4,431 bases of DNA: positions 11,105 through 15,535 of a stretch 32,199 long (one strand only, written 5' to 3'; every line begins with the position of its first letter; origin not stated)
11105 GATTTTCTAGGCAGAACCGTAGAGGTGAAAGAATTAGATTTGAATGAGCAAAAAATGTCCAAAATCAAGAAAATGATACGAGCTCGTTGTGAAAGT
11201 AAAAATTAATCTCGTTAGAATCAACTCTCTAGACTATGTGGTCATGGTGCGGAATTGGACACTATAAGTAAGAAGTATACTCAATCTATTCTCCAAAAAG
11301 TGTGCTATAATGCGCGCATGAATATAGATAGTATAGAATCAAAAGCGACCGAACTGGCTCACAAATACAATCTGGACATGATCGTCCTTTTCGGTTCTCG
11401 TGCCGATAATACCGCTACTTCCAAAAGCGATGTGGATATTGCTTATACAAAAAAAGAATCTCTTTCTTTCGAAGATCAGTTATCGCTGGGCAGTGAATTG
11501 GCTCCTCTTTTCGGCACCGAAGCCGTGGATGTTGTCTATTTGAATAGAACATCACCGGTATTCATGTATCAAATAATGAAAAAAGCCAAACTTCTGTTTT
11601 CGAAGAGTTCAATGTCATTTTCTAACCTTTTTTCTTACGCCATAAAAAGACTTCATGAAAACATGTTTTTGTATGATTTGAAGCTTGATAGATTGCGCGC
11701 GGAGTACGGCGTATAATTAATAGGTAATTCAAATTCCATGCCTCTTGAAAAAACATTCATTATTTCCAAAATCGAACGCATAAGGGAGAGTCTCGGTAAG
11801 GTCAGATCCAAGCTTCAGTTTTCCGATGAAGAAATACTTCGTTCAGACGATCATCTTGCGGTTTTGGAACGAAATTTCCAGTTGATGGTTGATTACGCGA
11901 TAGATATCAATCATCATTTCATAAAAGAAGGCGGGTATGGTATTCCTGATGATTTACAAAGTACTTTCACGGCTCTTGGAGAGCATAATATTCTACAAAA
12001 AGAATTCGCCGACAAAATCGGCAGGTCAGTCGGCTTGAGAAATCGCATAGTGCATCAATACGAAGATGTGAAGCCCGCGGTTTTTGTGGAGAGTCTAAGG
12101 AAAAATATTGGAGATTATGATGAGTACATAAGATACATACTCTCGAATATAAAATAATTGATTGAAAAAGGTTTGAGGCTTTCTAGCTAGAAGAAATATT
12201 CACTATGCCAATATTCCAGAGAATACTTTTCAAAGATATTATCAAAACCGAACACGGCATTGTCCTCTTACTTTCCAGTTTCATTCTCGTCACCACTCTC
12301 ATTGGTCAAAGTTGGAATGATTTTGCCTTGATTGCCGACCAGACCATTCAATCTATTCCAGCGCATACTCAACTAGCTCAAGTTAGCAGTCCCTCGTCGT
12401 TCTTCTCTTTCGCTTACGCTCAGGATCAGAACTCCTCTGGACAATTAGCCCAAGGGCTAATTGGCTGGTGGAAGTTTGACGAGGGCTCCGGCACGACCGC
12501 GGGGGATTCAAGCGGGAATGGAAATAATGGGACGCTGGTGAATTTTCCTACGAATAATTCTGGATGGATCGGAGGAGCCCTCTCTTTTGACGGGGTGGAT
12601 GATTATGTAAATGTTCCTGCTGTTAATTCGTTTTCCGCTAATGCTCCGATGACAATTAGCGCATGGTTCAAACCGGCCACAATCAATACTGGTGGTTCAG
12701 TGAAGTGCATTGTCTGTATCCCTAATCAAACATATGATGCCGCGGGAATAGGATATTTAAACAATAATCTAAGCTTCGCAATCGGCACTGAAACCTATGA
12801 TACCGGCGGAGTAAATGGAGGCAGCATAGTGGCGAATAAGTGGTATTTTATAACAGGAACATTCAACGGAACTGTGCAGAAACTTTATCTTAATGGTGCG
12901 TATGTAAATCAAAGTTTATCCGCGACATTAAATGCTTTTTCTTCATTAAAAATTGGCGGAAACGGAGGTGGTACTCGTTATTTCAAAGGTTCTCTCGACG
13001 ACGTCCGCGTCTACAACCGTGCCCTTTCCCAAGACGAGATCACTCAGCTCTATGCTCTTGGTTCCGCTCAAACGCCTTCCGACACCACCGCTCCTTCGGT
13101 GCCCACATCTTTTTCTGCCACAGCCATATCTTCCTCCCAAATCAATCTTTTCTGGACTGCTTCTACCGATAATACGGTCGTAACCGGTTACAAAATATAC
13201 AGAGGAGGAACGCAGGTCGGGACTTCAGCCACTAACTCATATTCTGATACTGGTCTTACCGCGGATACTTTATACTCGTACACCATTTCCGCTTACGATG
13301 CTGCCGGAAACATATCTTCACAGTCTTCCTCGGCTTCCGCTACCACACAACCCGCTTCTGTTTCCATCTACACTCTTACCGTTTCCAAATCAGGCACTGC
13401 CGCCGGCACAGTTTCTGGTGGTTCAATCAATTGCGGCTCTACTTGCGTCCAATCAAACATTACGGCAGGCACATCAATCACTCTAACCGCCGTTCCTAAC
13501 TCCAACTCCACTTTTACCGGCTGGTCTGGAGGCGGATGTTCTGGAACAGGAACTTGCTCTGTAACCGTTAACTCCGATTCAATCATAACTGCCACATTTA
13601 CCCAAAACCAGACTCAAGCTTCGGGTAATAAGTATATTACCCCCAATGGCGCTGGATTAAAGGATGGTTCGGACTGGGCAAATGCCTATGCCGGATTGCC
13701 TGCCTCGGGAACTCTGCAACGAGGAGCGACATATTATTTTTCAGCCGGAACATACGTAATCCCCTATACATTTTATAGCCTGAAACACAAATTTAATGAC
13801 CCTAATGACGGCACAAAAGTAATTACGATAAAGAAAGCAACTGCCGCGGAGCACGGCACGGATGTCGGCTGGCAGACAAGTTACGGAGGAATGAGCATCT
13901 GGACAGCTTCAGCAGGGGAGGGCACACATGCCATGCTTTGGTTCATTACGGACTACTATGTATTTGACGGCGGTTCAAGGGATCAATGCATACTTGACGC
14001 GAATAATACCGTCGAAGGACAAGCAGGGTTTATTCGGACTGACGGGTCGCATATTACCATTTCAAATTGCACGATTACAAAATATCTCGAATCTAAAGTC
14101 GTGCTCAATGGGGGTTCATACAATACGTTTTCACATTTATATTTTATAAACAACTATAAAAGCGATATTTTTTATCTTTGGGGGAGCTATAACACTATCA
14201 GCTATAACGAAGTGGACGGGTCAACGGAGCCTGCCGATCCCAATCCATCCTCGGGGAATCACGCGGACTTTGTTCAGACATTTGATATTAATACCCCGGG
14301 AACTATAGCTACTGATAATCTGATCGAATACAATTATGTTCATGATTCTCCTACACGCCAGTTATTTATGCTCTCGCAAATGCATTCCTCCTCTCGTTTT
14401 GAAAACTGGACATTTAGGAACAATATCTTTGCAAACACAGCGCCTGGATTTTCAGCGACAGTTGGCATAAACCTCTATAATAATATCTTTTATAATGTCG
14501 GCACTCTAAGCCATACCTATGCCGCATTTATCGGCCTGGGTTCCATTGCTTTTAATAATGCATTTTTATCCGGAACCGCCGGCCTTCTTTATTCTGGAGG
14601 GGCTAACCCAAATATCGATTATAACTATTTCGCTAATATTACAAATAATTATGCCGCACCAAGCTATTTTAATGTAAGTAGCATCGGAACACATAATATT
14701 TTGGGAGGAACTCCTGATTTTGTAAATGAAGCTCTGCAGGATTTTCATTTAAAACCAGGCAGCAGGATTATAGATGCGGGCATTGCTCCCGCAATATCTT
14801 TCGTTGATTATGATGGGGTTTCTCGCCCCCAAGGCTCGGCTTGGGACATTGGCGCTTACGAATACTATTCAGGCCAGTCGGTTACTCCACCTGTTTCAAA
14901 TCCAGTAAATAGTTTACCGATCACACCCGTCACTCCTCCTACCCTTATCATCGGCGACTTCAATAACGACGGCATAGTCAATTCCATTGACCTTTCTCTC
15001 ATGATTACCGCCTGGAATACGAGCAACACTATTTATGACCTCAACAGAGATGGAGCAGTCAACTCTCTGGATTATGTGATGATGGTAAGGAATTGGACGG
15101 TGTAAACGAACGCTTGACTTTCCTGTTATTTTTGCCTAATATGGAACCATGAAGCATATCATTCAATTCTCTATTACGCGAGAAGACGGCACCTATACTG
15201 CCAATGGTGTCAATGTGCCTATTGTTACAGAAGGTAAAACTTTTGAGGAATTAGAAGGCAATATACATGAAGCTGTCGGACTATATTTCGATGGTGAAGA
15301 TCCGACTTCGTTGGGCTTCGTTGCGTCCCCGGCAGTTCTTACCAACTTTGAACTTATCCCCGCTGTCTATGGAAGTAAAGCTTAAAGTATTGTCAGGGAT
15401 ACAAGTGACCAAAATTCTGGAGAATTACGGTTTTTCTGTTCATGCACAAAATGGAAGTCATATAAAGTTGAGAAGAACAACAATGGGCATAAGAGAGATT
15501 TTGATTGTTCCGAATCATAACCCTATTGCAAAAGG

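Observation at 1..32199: Whole-window architecture: co-oriented paralog/TA mosaic, with TA cassettes possibly stabilising a recombination-prone surface-protein locus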

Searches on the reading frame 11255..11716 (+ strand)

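Call 7: search_protein_families(library=pfam, proteins=[window:11255-11716:+], max_evalue=0.01)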
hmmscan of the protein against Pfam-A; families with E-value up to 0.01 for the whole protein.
window:11255-11716:+ (153 aa): 3 families
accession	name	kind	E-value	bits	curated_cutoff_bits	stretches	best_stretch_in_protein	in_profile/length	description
PF18765.7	Polbeta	-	3.3e-19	69.3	26.9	1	32-118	4-91/93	Polymerase beta, Nucleotidyltransferase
PF01909.29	NTP_transf_2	-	6.6e-06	26.9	21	1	32-87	6-66/93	Nucleotidyltransferase domain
PF22600.2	MTPAP-like_central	-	0.0078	16.7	27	1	4-68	5-67/139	Poly(A) RNA polymerase, mitochondrial-like, central palm domain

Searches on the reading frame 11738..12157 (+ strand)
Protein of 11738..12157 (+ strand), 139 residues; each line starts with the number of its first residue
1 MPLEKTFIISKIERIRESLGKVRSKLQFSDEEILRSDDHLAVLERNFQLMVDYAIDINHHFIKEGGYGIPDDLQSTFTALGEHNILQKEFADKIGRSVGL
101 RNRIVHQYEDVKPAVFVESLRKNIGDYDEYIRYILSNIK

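Call 7: search_protein_families(library=pfam, proteins=[window:11738-12157:+], max_evalue=0.01)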
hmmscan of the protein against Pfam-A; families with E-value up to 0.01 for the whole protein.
window:11738-12157:+ (139 aa): 1 family
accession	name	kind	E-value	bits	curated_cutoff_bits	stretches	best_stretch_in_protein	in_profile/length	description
PF01934.22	HepT-like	-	1.8e-21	76.5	23.5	1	15-134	1-120/120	Ribonuclease HepT-like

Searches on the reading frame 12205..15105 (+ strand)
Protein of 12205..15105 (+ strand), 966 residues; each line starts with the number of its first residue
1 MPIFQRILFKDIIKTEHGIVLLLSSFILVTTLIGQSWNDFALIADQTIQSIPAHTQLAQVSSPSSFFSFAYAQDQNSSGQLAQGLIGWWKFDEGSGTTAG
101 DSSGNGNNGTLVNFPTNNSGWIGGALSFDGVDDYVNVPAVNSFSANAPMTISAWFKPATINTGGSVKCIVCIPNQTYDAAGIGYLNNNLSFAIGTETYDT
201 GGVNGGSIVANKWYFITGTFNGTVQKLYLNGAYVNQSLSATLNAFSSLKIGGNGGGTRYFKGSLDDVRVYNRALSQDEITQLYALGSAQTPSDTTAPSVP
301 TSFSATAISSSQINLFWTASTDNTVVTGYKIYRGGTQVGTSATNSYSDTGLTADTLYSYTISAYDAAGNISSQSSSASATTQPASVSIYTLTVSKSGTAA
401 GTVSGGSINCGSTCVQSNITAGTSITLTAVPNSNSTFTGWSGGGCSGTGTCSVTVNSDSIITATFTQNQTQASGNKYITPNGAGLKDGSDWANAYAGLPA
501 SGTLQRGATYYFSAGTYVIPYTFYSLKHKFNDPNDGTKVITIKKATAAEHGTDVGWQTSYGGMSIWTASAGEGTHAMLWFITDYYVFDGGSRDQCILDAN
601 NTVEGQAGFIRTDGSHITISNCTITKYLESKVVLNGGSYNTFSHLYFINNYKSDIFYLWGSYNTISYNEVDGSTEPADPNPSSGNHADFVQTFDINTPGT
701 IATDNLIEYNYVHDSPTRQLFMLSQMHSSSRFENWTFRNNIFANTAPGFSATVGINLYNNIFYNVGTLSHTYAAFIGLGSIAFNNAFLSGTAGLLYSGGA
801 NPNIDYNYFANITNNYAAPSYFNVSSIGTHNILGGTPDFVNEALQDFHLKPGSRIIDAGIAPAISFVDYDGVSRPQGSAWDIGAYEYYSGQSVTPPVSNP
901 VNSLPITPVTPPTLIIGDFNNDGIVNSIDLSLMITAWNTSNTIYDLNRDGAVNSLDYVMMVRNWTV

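Call 7: search_protein_families(library=pfam, proteins=[window:12205-15105:+], max_evalue=0.01)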
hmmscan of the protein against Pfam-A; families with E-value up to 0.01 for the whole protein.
window:12205-15105:+ (966 aa): 5 families
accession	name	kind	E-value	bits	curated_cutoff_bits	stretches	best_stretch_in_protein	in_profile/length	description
PF13385.13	Laminin_G_3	-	7.3e-28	98.1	27.6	1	129-279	1-150/151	Concanavalin A-like lectin/glucanases superfamily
PF00404.24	Dockerin_1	-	3.8e-10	40.2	22.9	1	917-962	2-54/57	Dockerin type I domain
PF18998.6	Flg_new_2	-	1.3e-07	32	23.6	1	402-469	7-73/73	Divergent InlB B-repeat domain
PF00041.27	fn3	-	1.9e-07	31.6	25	1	299-372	2-76/84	Fibronectin type III domain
PF13229.12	Beta_helix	-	3.2e-07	30.6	25.9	1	600-759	15-146/158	Right handed beta helix region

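Call 31: find_homologous_proteins(query=window:12205-15105:+, max_evalue=1e-10)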
Query window:12205-15105:+ (966 aa): 2885 proteins with E <= 1e-10 among 8000 candidates; the best 120 are listed.
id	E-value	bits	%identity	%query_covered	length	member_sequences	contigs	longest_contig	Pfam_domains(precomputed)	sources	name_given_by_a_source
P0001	0.0e+0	2167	100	100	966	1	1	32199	PF13229.13,PF00404.25,PF13385.14,PF18998.7,PF00041.28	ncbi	-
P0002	1.4e-241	823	62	9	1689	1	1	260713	PF25059.2,PF25523.2,PF06486.17,PF17957.8,PF25788.3,PF18370.8,PF00041.28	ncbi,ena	-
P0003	4.7e-230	784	49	13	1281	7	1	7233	PF25059.2,PF25523.2,PF25832.1,PF17957.8,PF13750.13,PF25788.3,PF21910.3,PF16389.12,PF16656.12,PF18370.8,PF25833.1,PF26196.1,PF00041.28,PF19077.7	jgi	-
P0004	4.6e-224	765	56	10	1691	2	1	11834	PF25059.2,PF23376.2,PF25788.3,PF27031.1,PF09294.17,PF18370.8,PF25814.2,PF00041.28,PF16656.12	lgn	-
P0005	1.9e-222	759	40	33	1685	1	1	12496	PF25059.2,PF25523.2,PF06486.17,PF25832.1,PF17957.8,PF18861.8,PF13385.14,PF25788.3,PF18370.8,PF00041.28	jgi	jgi:chitodextrinase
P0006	1.4e-220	753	39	12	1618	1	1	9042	PF09479.17,PF18998.7,PF14310.13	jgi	jgi:hypothetical protein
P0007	4.3e-214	732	59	11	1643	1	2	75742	PF25523.2,PF06486.17,PF25788.3,PF18370.8,PF25833.1,PF02156.22,PF00041.28,PF19077.7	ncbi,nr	ncbi:MAG TPA: fibronectin type III domain-containing protein [Patescibacteria group bacterium]|nr:fi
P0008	8.3e-210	717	45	13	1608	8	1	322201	PF18998.7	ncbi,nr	ncbi:MAG: hypothetical protein IPH44_27215 [Myxococcales bacterium]|nr:hypothetical protein [Myxococ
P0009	1.7e-209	716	61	10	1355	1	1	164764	PF25523.2,PF17957.8,PF25275.2,PF25788.3,PF18370.8,PF11503.14,PF25814.2,PF16158.12,PF00041.28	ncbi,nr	ncbi:MAG: hypothetical protein QHH26_08695, partial [Armatimonadota bacterium]|nr:hypothetical prote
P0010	1.5e-207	710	58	10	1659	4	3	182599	PF25523.2,PF06486.17,PF25832.1,PF25788.3,PF18370.8,PF25833.1,PF00041.28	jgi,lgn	-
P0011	1.1e-205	704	55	8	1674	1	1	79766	PF18998.7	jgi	jgi:Divergent InlB B-repeat domain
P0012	1.5e-180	621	45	11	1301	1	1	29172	PF18998.7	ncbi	-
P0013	4.9e-179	616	58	10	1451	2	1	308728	PF25523.2,PF06486.17,PF17957.8,PF25788.3,PF18370.8,PF25833.1,PF00041.28,PF19077.7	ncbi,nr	ncbi:MAG TPA: hypothetical protein VLF91_05480 [Candidatus Saccharimonadales bacterium]|nr:hypotheti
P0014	1.6e-177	611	44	11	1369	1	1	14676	PF09479.17,PF18998.7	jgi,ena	-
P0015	6.2e-175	602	61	9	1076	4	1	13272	PF13516.13,PF05593.20,PF06486.17,PF25832.1,PF25788.3,PF18370.8,PF00041.28,PF19077.7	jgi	jgi:YD repeat-containing protein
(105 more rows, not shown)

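Call 32: find_encoding_contigs(protein=P0001, flank=1000, max_places=3)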
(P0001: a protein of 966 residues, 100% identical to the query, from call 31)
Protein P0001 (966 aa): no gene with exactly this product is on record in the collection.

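Call 34: find_encoding_contigs(protein=P0122, flank=10000, max_places=4)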
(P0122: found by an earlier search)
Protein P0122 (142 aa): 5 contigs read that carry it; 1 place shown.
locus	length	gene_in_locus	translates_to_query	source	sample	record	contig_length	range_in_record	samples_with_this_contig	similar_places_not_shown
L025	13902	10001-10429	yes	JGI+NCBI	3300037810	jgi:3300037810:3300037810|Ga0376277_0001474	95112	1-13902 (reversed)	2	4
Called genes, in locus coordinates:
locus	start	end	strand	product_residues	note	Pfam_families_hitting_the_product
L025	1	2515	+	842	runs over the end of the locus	-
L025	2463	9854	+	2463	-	-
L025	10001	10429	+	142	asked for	PF01909:NTP_transf_2, PF18765:Polbeta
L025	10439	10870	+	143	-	PF01934:HepT-like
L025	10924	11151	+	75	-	-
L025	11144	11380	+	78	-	PF07927:HicA_toxin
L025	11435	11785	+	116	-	PF01909:NTP_transf_2 (weak), PF18765:Polbeta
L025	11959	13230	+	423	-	-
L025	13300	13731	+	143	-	-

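Call 46: search_protein_families(library=pfam, proteins=[L025:10924-11151:+, L025:11959-13230:+, L025:13300-13731:+], max_evalue=0.01)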
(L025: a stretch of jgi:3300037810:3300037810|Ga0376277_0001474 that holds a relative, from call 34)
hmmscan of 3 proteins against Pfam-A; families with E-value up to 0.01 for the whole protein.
L025:10924-11151:+ (75 aa): 0 families

L025:11959-13230:+ (423 aa): 2 families
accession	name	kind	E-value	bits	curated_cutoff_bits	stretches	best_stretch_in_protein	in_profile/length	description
PF12705.13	PDDEXK_1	-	0.00012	22.5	22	1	267-361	120-172/247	PD-(D/E)XK nuclease superfamily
PF04606.18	Ogr_Delta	-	0.0061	16.9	26.3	0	50-87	2-39/47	Ogr/Delta-like zinc finger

L025:13300-13731:+ (143 aa): 1 family
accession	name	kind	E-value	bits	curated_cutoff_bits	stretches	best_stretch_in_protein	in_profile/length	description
PF05635.17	23S_rRNA_IVP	-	0.0094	16.6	33.8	0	15-66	1-52/106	23S rRNA-intervening sequence protein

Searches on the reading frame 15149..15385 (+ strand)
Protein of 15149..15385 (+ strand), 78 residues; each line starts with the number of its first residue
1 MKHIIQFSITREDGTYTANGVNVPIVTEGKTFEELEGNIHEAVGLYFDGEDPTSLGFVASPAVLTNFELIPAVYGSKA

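Call 7: search_protein_families(library=pfam, proteins=[window:15149-15385:+], max_evalue=0.01)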
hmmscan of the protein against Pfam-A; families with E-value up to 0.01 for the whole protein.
window:15149-15385:+ (78 aa): 0 families

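Call 43: search_protein_families(library=ncbifam, proteins=[window:15149-15385:+], max_evalue=0.001)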
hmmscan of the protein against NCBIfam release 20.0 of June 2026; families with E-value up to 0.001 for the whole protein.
window:15149-15385:+ (78 aa): 0 families
